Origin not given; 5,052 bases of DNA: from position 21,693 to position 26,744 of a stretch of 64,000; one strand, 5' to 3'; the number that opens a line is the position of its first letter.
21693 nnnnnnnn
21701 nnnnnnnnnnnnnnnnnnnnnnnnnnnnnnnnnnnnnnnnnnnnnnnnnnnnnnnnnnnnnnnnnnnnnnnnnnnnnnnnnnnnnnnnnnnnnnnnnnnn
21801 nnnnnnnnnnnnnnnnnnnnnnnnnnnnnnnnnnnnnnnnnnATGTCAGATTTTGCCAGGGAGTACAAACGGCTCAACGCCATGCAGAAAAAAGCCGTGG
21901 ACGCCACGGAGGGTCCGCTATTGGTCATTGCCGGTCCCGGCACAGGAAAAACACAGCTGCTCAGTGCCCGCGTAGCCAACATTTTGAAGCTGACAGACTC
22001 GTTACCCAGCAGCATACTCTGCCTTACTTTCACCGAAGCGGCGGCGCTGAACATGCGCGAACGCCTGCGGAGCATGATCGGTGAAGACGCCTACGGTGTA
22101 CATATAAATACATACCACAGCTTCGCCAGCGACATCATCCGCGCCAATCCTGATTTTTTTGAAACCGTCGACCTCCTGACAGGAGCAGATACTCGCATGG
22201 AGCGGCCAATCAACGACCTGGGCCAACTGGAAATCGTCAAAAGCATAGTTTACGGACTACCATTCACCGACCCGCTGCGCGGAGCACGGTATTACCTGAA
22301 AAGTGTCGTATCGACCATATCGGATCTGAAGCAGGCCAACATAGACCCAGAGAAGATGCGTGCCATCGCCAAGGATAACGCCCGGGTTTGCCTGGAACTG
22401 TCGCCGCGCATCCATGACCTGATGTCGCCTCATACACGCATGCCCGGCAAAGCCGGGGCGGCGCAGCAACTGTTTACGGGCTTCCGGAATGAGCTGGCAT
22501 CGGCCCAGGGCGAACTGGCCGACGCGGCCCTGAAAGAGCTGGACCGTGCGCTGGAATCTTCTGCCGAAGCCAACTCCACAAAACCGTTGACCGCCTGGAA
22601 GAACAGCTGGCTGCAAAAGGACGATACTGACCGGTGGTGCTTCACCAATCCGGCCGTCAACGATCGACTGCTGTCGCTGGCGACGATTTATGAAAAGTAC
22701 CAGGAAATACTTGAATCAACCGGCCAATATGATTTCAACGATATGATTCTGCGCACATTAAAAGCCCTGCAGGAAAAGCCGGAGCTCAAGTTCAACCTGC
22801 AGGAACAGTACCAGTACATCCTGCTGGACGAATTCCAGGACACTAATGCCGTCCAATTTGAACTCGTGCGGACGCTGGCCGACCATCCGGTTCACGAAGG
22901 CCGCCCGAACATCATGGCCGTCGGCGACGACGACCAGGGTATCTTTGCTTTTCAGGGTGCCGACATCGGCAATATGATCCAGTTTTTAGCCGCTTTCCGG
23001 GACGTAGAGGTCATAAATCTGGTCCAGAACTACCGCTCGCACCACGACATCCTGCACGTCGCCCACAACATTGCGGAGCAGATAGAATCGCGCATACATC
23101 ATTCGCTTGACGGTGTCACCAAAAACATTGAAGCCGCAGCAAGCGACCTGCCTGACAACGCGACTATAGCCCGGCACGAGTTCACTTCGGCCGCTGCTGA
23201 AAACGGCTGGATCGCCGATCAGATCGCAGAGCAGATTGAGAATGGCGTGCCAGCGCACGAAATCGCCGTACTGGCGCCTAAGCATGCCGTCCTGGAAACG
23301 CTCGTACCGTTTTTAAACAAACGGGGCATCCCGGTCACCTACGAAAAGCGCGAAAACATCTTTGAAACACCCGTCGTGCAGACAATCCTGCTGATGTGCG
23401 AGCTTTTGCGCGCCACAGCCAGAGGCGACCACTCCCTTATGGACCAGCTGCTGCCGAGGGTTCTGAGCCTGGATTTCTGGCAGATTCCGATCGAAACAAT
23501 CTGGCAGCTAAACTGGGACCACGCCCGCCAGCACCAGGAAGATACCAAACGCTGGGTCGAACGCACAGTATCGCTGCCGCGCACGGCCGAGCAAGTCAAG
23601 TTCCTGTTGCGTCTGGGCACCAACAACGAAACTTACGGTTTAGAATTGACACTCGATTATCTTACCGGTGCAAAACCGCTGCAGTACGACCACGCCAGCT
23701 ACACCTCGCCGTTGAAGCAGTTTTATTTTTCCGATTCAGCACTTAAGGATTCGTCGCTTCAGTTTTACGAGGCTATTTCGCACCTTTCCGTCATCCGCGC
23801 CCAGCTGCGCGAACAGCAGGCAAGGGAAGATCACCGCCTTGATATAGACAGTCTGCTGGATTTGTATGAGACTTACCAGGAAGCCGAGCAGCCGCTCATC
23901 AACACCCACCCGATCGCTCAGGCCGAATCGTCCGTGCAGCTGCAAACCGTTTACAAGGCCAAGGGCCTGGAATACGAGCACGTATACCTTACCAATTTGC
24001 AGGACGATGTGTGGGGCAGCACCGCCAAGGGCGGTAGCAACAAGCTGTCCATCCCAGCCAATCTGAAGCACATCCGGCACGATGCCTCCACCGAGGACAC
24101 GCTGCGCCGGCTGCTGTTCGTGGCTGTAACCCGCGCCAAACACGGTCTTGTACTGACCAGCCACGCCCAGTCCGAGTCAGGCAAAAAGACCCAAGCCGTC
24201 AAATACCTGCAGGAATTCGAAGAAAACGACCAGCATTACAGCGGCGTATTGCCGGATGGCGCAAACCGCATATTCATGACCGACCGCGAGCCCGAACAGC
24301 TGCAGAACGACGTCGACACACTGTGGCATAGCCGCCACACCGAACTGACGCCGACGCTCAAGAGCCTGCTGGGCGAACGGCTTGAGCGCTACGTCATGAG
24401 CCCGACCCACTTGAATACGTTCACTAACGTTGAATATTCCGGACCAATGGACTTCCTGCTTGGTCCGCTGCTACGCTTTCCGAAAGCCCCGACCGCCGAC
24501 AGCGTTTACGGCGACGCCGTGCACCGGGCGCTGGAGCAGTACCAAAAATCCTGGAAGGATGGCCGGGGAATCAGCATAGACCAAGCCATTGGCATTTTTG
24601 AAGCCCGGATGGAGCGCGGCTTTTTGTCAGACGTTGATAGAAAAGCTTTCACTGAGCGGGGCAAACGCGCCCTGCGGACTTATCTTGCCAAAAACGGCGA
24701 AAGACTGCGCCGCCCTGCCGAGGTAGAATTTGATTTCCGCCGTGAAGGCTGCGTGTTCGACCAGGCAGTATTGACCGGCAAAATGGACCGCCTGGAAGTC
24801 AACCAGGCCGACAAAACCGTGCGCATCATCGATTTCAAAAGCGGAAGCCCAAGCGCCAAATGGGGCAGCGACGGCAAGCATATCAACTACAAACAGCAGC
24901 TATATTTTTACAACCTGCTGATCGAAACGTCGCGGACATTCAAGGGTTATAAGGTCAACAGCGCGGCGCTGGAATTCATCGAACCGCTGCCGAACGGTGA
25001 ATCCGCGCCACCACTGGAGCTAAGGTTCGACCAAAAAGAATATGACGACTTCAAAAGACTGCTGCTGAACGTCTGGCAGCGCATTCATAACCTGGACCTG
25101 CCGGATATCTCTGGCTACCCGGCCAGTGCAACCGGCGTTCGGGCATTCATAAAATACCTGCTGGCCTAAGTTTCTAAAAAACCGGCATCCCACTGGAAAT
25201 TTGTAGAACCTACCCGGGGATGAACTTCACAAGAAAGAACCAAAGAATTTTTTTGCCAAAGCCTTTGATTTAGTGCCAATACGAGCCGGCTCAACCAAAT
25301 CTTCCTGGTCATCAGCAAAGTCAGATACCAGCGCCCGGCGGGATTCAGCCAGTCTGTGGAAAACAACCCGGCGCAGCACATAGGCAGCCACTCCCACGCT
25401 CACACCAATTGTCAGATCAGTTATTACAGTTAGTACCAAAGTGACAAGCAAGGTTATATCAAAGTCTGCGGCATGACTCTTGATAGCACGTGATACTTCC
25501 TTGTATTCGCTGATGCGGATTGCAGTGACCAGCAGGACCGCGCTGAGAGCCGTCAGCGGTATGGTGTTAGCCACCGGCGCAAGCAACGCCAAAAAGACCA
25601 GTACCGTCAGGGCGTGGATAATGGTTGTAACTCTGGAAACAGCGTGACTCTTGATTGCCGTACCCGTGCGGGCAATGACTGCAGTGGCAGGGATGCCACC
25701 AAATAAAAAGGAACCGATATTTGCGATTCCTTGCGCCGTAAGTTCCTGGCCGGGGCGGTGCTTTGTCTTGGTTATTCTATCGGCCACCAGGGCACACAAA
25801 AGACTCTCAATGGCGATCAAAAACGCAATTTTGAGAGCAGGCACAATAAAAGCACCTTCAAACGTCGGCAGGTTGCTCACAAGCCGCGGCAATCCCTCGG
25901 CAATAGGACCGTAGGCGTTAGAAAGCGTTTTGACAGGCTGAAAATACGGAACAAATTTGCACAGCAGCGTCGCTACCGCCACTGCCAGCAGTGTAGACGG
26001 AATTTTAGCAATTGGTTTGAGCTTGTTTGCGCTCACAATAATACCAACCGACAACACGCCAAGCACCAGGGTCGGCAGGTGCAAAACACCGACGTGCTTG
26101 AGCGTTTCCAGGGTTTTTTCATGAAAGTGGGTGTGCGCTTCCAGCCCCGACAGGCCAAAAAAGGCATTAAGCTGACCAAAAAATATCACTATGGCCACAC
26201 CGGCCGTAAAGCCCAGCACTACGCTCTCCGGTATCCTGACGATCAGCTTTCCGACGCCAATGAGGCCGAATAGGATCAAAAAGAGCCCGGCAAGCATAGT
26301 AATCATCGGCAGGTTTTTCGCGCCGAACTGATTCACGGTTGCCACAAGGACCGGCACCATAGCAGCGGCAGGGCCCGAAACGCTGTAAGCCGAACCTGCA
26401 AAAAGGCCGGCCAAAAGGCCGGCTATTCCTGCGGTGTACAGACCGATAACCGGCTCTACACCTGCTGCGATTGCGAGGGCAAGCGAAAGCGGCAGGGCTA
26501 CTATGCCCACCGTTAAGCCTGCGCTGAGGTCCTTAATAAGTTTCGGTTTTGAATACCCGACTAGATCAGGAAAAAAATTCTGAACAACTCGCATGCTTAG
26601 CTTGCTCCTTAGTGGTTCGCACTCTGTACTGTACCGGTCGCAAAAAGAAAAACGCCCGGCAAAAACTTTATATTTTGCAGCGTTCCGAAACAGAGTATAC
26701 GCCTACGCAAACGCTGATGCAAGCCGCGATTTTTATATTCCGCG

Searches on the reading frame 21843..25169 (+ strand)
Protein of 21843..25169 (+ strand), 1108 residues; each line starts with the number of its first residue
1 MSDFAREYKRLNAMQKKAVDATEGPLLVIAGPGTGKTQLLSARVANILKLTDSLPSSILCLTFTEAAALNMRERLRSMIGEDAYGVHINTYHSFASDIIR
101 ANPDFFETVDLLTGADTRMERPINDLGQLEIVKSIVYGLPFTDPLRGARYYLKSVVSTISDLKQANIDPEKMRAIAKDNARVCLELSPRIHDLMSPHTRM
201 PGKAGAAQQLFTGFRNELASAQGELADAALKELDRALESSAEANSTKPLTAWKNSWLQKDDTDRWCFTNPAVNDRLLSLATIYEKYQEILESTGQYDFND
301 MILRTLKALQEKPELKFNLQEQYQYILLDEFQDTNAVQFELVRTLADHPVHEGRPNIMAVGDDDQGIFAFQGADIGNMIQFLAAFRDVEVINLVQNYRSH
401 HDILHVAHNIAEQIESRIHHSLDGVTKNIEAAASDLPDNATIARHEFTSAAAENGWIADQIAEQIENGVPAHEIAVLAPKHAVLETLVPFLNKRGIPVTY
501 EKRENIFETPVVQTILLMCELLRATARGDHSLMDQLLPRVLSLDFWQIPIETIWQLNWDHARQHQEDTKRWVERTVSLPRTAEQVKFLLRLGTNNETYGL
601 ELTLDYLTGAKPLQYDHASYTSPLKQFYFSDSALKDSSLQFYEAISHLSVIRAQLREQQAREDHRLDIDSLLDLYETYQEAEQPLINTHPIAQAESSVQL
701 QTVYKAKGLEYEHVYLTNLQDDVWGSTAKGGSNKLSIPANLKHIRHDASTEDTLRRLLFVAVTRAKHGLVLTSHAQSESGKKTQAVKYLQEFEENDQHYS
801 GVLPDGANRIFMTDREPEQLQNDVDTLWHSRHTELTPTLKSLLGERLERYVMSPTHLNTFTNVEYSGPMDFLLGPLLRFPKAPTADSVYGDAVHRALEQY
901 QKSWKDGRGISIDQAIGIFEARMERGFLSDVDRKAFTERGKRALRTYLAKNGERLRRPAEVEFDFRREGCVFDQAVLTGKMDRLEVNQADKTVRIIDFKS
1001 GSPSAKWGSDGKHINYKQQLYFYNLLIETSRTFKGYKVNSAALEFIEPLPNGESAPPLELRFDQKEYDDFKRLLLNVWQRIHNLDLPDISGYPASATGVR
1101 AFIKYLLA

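Call 13: find_encoding_contigs(protein=window:21843-25169:+, flank=10000, max_places=10)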
Protein window:21843-25169:+ (1108 aa): no gene with exactly this product is on record in the collection.

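Call 14: search_protein_families(library=pfam, proteins=[window:21843-25169:+])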
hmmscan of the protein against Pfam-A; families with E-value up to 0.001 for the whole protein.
window:21843-25169:+ (1108 aa): 6 families
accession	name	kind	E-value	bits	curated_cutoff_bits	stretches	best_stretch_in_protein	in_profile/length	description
PF00580.27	UvrD-helicase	-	4.1e-61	207.5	23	1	11-383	1-268/271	UvrD/REP helicase N-terminal domain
PF13361.12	UvrD_C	-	8.3e-25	88.4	25.6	2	391-523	1-123/350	UvrD-like helicase C-terminal domain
PF12705.13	PDDEXK_1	-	9.8e-22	78.5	22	1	852-1085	2-228/247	PD-(D/E)XK nuclease superfamily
PF13245.12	AAA_19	-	4.9e-20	72.5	25.1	1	15-370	1-133/134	AAA domain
PF13538.12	UvrD_C_2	-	2.4e-09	37.4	27.4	1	751-771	28-51/52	UvrD-like helicase C-terminal domain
PF13604.12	AAA_30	-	0.0003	21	27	0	11-75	2-66/191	AAA domain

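Call 17: find_homologous_proteins(query=window:21843-25169:+, max_evalue=1e-20)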
Query window:21843-25169:+ (1108 aa): 7686 proteins with E <= 1e-20 among 8000 candidates; the best 120 are listed.
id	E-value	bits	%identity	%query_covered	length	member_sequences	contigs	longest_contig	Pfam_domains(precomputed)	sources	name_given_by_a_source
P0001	0.0e+0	2527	100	100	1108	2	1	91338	PF13538.13,PF12705.14,PF13361.13,PF13245.13,PF00580.28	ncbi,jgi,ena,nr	ncbi:MAG TPA: ATP-dependent DNA helicase [Candidatus Limnocylindria bacterium]|nr:ATP-dependent DNA 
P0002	0.0e+0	1862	73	100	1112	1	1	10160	PF13538.13,PF12705.14,PF13361.13,PF13245.13,PF00580.28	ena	-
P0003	0.0e+0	1858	73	100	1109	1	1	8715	PF13538.13,PF12705.14,PF13604.13,PF13361.13,PF13245.13,PF00580.28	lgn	-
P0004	0.0e+0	1822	72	100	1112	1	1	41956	PF13538.13,PF12705.14,PF13604.13,PF13361.13,PF13245.13,PF00580.28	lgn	-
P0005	0.0e+0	1810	71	100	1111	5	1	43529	PF13538.13,PF12705.14,PF13361.13,PF13245.13,PF00580.28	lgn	-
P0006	0.0e+0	1809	71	100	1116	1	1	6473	PF13538.13,PF12705.14,PF13604.13,PF13361.13,PF13245.13,PF00580.28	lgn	-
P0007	0.0e+0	1798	71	100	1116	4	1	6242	PF13538.13,PF12705.14,PF13361.13,PF13245.13,PF00580.28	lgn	-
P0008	0.0e+0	1789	70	100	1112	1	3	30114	PF13538.13,PF12705.14,PF13604.13,PF13361.13,PF13245.13,PF00580.28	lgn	-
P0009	0.0e+0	1789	71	100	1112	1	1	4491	PF13538.13,PF12705.14,PF13604.13,PF13361.13,PF13245.13,PF00580.28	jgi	jgi:DNA helicase-2/ATP-dependent DNA helicase PcrA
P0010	0.0e+0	1718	68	100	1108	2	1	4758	PF13538.13,PF21445.4,PF12705.14,PF13604.13,PF13361.13,PF13245.13,PF00580.28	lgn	-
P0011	0.0e+0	1705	68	100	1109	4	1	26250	PF13538.13,PF12705.14,PF13361.13,PF13245.13,PF00580.28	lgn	-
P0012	0.0e+0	1705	67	100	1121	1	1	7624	PF13538.13,PF12705.14,PF13361.13,PF13245.13,PF00580.28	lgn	-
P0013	0.0e+0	1699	68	99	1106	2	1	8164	PF13538.13,PF12705.14,PF13361.13,PF13245.13,PF00580.28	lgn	-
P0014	0.0e+0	1697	66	99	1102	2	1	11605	PF13538.13,PF12705.14,PF13361.13,PF13245.13,PF00580.28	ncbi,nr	ncbi:MAG: ATP-dependent helicase [bacterium]|nr:ATP-dependent helicase [bacterium]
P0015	0.0e+0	1690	67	100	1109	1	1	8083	PF13538.13,PF12705.14,PF13361.13,PF13245.13,PF00580.28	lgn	-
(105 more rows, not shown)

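Call 19: find_encoding_contigs(protein=P0001, flank=1000, max_places=10)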
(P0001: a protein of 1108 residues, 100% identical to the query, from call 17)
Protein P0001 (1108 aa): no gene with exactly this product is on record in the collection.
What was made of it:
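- Tried and rejected: Exact-protein look-ups of the helicase (calls 13, 19).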

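Call 38: find_encoding_contigs(protein=P0004, flank=3000, max_places=3)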
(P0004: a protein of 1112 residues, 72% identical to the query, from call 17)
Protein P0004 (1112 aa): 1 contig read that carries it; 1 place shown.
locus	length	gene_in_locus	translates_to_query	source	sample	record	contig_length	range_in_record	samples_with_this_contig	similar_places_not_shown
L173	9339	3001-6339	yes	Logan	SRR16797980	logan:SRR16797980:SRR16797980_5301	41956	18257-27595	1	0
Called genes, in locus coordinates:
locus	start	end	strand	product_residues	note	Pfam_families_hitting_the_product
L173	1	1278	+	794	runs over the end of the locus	PF13191:AAA_16 (faint), PF00004:AAA (weak), PF00005:ABC_tran (faint), PF20703:nSTAND1 (weak), PF00004:AAA, PF07724:AAA_2, PF07728:AAA_5, PF10431:ClpB_D2-small, +6 more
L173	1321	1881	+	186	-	PF25323:6TM_PilS (weak)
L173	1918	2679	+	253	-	PF06197:DUF998 (weak)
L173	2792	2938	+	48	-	-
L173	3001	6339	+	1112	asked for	PF00580:UvrD-helicase, PF13245:AAA_19, PF13604:AAA_30 (faint), PF13361:UvrD_C, PF13538:UvrD_C_2 (faint), PF12705:PDDEXK_1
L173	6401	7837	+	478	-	-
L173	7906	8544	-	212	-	PF00230:MIP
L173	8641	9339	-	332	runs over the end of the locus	PF18484:CDCA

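Call 39: find_encoding_contigs(protein=P0005, flank=3000, max_places=3)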
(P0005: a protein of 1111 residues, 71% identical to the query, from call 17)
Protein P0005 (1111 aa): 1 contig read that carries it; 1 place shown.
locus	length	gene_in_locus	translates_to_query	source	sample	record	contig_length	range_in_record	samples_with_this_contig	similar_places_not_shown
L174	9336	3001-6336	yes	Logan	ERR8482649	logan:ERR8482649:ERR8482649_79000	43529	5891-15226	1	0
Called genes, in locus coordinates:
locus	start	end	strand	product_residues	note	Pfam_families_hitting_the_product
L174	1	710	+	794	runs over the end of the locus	PF13401:AAA_22 (faint), PF04851:ResIII (faint), PF00005:ABC_tran (faint), PF20703:nSTAND1 (weak), PF00004:AAA, PF07724:AAA_2, PF07728:AAA_5, PF10431:ClpB_D2-small, +6 more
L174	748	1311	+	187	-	PF25323:6TM_PilS (weak)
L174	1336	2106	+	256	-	-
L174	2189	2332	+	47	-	-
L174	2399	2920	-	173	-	-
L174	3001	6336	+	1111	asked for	PF00580:UvrD-helicase, PF13245:AAA_19, PF13361:UvrD_C, PF13538:UvrD_C_2 (faint), PF13361:UvrD_C, PF12705:PDDEXK_1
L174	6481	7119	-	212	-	PF00230:MIP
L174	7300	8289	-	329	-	-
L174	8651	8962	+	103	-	-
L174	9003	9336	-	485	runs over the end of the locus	PF00999:Na_H_Exchanger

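Call 40: find_encoding_contigs(protein=P0002, flank=3000, max_places=3)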
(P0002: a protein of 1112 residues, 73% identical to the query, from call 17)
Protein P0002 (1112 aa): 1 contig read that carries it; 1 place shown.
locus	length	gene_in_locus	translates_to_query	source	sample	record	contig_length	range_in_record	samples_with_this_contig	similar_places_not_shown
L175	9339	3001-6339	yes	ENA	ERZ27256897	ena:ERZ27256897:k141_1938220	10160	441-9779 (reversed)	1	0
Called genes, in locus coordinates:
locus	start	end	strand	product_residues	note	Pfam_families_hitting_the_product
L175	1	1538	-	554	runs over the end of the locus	PF01565:FAD_binding_4, PF02913:FAD-oxidase_C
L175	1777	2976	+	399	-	PF07992:Pyr_redox_2, PF13454:NAD_binding_9 (faint), PF00070:Pyr_redox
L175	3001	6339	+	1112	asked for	PF00580:UvrD-helicase, PF13245:AAA_19, PF13361:UvrD_C, PF13538:UvrD_C_2 (faint), PF12705:PDDEXK_1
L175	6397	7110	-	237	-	PF00230:MIP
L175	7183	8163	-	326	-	-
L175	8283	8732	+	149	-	-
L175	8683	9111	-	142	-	PF02823:ATP-synt_DE_N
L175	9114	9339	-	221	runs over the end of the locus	?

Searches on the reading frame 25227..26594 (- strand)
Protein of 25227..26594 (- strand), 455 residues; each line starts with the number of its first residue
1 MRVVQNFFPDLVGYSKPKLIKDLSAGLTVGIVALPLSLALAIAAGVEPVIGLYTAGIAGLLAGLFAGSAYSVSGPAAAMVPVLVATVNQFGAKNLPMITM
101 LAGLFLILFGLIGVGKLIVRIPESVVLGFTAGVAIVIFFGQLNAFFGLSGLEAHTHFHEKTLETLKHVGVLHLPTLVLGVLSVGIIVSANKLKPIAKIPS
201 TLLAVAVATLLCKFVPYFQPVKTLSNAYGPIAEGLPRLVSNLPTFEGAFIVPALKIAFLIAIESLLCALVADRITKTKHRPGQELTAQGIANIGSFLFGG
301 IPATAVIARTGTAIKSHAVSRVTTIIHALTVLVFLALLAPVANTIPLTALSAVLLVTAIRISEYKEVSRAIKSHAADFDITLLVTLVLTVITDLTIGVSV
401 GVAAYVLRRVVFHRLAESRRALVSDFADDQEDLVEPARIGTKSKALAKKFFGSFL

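Call 14: search_protein_families(library=pfam, proteins=[window:25227-26594:-])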
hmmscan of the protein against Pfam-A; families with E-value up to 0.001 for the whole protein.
window:25227-26594:- (455 aa): 1 family
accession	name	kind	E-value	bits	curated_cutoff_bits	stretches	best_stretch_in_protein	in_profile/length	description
PF00916.26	Sulfate_transp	-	7e-68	229.6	23.2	1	19-382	1-378/380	Sulfate permease family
